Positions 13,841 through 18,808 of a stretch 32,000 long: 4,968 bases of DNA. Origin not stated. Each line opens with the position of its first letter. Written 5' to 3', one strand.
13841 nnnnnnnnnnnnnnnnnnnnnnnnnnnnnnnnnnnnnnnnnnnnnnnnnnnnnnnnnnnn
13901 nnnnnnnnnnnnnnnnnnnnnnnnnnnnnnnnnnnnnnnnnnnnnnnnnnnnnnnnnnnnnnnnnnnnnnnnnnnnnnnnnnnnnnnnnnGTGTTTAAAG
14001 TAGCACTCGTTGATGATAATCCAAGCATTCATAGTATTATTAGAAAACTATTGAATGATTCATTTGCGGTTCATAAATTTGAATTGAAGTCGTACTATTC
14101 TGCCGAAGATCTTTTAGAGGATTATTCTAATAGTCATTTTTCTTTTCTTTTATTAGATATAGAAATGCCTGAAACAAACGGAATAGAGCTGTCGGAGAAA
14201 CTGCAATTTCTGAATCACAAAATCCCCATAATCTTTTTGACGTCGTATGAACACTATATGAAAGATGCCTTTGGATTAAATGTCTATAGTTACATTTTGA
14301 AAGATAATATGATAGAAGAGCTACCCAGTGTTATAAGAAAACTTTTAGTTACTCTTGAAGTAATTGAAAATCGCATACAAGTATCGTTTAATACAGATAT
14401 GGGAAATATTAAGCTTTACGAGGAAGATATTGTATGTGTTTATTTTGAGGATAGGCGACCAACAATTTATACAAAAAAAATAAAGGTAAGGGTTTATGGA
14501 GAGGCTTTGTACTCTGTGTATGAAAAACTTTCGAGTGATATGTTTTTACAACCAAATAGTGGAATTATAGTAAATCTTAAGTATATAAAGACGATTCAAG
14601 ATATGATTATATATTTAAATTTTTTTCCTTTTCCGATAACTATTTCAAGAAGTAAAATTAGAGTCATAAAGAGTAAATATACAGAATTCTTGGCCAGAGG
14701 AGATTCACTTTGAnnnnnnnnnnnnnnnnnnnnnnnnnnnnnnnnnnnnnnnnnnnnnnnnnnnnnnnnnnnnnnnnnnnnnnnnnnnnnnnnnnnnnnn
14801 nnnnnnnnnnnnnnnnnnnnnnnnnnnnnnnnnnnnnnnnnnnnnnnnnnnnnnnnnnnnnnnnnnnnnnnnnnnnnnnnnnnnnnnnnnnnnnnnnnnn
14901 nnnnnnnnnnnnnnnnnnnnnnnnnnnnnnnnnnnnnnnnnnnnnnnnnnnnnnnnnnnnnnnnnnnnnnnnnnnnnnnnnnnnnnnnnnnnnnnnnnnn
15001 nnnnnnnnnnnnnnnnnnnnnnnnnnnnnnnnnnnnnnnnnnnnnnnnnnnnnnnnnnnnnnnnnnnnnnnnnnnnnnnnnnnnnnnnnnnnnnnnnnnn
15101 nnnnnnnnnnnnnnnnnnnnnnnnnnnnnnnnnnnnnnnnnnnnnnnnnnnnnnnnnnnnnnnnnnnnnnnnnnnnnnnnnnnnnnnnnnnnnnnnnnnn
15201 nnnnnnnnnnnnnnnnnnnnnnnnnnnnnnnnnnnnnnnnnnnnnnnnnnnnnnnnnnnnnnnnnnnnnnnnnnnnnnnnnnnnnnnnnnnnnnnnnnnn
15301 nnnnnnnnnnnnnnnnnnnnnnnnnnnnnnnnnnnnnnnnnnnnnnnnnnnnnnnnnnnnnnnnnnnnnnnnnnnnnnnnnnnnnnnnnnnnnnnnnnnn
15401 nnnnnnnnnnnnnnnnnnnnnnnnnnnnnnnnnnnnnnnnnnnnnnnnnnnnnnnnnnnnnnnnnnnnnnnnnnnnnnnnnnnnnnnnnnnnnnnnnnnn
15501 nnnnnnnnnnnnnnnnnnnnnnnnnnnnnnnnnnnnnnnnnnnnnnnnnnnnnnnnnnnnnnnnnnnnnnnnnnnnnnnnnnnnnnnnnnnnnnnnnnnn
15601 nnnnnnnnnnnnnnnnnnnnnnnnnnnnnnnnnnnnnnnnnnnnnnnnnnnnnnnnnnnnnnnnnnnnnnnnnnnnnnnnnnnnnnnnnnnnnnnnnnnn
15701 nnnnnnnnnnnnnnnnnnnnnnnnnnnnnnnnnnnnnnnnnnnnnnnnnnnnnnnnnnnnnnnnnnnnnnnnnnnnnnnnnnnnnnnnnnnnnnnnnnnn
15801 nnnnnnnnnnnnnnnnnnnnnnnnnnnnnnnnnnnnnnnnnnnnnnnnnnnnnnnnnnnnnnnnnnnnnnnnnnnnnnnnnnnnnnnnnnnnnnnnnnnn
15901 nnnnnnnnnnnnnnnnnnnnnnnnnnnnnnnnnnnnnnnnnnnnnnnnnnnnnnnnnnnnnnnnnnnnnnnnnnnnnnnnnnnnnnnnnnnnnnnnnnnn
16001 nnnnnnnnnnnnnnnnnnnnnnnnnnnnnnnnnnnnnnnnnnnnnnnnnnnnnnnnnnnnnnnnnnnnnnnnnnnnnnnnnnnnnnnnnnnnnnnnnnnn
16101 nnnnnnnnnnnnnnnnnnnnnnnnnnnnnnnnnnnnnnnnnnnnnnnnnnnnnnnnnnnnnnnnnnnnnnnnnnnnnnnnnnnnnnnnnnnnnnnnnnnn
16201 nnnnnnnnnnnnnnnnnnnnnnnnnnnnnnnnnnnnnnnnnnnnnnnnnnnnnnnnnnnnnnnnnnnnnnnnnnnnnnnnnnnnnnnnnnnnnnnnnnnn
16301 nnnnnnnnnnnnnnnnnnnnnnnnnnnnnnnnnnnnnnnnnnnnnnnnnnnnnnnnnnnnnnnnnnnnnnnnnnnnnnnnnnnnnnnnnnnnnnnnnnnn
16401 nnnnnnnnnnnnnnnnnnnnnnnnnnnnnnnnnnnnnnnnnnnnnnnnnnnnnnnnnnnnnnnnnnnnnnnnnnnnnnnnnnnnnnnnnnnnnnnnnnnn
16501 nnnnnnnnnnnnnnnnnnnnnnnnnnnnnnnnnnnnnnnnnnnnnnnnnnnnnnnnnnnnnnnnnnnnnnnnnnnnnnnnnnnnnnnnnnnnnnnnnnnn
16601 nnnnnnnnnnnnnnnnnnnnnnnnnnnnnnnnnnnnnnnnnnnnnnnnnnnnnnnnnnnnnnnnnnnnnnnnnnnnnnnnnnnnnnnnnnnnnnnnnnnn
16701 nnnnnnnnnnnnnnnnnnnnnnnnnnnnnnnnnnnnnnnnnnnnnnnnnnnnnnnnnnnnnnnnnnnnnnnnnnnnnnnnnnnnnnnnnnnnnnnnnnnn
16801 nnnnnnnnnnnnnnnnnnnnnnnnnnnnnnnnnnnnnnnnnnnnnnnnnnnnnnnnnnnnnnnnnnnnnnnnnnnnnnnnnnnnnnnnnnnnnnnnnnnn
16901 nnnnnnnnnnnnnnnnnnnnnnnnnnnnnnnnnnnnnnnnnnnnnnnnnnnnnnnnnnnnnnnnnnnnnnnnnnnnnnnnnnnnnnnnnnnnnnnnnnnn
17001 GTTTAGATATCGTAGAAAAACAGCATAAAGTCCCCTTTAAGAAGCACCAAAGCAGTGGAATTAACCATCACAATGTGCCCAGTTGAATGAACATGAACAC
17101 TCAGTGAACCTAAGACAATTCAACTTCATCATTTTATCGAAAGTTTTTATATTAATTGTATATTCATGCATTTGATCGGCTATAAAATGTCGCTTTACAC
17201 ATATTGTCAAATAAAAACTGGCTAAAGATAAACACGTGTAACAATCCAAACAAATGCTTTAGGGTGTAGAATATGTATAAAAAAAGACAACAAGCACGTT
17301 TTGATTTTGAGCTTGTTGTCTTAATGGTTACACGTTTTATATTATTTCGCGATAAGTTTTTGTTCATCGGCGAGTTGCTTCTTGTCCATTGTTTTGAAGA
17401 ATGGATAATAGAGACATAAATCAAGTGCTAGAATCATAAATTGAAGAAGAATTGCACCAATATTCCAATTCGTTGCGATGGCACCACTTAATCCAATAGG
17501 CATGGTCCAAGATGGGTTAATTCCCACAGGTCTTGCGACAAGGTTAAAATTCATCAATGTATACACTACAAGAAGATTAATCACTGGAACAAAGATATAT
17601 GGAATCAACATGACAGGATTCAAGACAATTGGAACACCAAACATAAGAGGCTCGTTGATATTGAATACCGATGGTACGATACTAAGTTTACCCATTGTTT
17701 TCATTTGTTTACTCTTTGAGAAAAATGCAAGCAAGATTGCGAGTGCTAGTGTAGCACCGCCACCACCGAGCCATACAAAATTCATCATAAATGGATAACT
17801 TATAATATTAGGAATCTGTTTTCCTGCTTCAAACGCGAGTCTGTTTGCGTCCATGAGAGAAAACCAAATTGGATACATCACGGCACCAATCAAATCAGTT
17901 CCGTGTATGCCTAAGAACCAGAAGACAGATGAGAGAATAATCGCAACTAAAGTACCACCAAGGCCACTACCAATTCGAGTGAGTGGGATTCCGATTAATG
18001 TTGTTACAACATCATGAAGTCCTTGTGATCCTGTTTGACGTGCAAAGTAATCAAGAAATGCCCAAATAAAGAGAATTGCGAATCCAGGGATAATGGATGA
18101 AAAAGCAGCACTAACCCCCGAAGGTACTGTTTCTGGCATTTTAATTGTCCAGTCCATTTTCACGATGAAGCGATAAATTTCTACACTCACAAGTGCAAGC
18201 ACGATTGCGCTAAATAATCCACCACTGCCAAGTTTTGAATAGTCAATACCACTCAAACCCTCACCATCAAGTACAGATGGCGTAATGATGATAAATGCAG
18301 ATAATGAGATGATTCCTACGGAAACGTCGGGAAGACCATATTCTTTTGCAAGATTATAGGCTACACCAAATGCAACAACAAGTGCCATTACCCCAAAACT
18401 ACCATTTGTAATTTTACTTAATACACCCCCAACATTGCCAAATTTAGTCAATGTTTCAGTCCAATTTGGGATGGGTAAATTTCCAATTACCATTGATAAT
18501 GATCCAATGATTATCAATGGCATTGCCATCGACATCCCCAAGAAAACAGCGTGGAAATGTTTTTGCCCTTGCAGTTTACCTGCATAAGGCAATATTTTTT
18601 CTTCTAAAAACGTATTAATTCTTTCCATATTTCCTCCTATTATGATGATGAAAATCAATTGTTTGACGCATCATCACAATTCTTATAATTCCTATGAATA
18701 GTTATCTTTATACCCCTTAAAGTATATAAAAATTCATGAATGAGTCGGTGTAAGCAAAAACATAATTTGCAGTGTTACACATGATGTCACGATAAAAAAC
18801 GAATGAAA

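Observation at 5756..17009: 11.2-kb island inserted in the 3' end of rpsI, bounded by a 75-bp repeat that duplicates the rpsI stop region and terminator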

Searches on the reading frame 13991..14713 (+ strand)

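Call 9: search_protein_families(library=pfam, proteins=[window:13991-14713:+], max_evalue=0.01)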
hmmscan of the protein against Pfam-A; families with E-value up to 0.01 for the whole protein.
window:13991-14713:+ (240 aa): 2 families
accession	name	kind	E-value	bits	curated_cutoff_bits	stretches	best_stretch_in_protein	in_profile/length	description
PF00072.30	Response_reg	-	4.2e-18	66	30.2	1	4-115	1-110/111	Response regulator receiver domain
PF04397.21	LytTR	-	1.4e-08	35.3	22.6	1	145-229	9-96/98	LytTr DNA-binding domain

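Call 52: search_protein_families(library=ncbifam, proteins=[window:13991-14713:+], max_evalue=0.01)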
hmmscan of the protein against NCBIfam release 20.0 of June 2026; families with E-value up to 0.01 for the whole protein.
window:13991-14713:+ (240 aa): 65 families (the best 25 are shown)
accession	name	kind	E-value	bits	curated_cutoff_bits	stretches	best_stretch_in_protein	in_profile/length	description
NF010684.1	PRK14084.1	equivalog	1.1e-15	58.1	375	1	3-208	2-226/254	response regulator transcription factor LytR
NF053854.1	RespRegPhoBBctds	equivalog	3.2e-11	43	270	1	6-126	3-122/225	two-component system response regulator PhoB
NF051850.1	RespRegRprY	equivalog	6e-11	42.2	370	1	3-123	6-124/234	response regulator transcription factor RprY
NF052313.1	T9SS_RR_PorX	equivalog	1e-10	41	300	1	28-142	23-139/513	T9SS response regulator signal transducer PorX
NF006900.1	PRK09390.1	equivalog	1.2e-10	41.2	255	1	3-86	6-85/203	response regulator FixJ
NF008469.0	PRK11361.1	equivalog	2.4e-10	39.7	714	1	4-119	7-120/461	acetoacetate metabolism transcriptional regulator AtoC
NF008296.0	PRK11083.1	equivalog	7.5e-10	38.6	273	1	3-152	5-148/228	two-component system response regulator CreB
NF008677.0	PRK11697.1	equivalog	1.9e-09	37.3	246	1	1-122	1-119/238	two-component system response regulator BtsR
NF041734.1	resp_reg_RppA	equivalog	3.2e-09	36.5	250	1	3-122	2-121/229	two-component system response regulator RppA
NF008199.0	PRK10955.1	equivalog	5.5e-09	36.3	341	1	1-128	1-124/232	envelope stress response regulator transcription factor CpxR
NF012023.0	PRK15479.1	equivalog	1.5e-08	34.5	337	1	4-121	3-118/224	transcriptional regulator TctD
NF045944.1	ResRegRpaBCyano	equivalog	2e-08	33.9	330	1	7-131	3-124/229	response regulator transcription factor RpaB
NF033117.2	vanR_ACDEGLN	exception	2.2e-08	34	350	1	6-106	3-100/226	VanR-ABDEGLN family response regulator transcription factor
TIGR01818.1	ntrC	equivalog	3.5e-08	32.7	558.6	1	5-117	2-112/463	nitrogen regulation protein NR(I)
NF046022.1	RespRegCpdRBruc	equivalog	4.2e-08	33.2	180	1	1-86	1-82/120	cell cycle two-component system response regulator CpdR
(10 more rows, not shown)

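Call 93: search_protein_families(library=padloc, proteins=[window:13991-14713:+], max_evalue=0.001)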
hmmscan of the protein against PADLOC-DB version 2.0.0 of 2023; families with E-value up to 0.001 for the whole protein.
window:13991-14713:+ (240 aa): 1 family
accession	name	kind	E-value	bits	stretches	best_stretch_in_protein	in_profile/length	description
PDLC04725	PDC-M60B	-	8.4e-07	27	1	3-119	5-132/158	-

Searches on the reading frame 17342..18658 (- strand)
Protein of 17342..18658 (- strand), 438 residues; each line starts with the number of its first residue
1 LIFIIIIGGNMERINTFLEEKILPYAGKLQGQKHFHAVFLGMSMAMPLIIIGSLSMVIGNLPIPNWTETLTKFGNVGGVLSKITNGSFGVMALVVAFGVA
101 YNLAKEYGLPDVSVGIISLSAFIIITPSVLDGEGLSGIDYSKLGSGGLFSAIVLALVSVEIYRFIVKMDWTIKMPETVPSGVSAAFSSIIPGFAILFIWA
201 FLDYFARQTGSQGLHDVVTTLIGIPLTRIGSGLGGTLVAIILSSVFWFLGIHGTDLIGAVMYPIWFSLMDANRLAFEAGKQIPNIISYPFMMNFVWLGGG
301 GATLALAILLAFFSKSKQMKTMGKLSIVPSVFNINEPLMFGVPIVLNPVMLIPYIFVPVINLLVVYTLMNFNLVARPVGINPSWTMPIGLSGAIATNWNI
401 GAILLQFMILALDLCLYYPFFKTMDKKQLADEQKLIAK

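Call 9: search_protein_families(library=pfam, proteins=[window:17342-18658:-], max_evalue=0.01)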
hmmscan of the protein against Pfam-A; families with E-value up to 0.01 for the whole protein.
window:17342-18658:- (438 aa): 1 family
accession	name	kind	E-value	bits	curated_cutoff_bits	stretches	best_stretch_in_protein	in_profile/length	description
PF02378.23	PTS_EIIC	-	2.4e-60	204.7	30.7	1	41-358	3-319/319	Phosphotransferase system, EIIC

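Call 14: find_encoding_contigs(protein=window:17342-18658:-, flank=10000, max_places=10)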
Protein window:17342-18658:- (438 aa): no gene with exactly this product is on record in the collection.

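Call 49: find_encoding_contigs(protein=window:17342-18628:-, flank=10000, max_places=10)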
Protein window:17342-18628:- (428 aa): 1 contig read that carries it; 1 place shown.
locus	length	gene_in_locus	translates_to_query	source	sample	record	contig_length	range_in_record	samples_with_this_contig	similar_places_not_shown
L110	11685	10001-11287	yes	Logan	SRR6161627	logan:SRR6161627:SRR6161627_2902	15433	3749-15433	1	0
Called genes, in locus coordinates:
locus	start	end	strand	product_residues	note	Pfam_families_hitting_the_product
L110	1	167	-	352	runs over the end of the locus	PF00871:Acetate_kinase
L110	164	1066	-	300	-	PF01515:PTA_PTB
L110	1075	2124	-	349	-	PF13303:PTS_EIIC_2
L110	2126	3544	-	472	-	PF01134:GIDA (weak), PF07992:Pyr_redox_2, PF12831:FAD_oxidored (weak), PF13450:NAD_binding_8 (faint), PF13738:Pyr_redox_3 (weak), PF00070:Pyr_redox, PF02852:Pyr_redox_dim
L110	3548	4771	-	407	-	PF00364:Biotin_lipoyl, PF25997:BSH_YhbJ (weak), PF02817:E3_binding, PF00198:2-oxoacid_dh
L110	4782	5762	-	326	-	PF02779:Transket_pyr, PF02780:Transketolase_C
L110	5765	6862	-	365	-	PF00676:E1_dh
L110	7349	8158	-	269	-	PF06570:DUF1129 (faint)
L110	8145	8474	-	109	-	PF03551:PadR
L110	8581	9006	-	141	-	-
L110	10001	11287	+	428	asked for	PF02378:PTS_EIIC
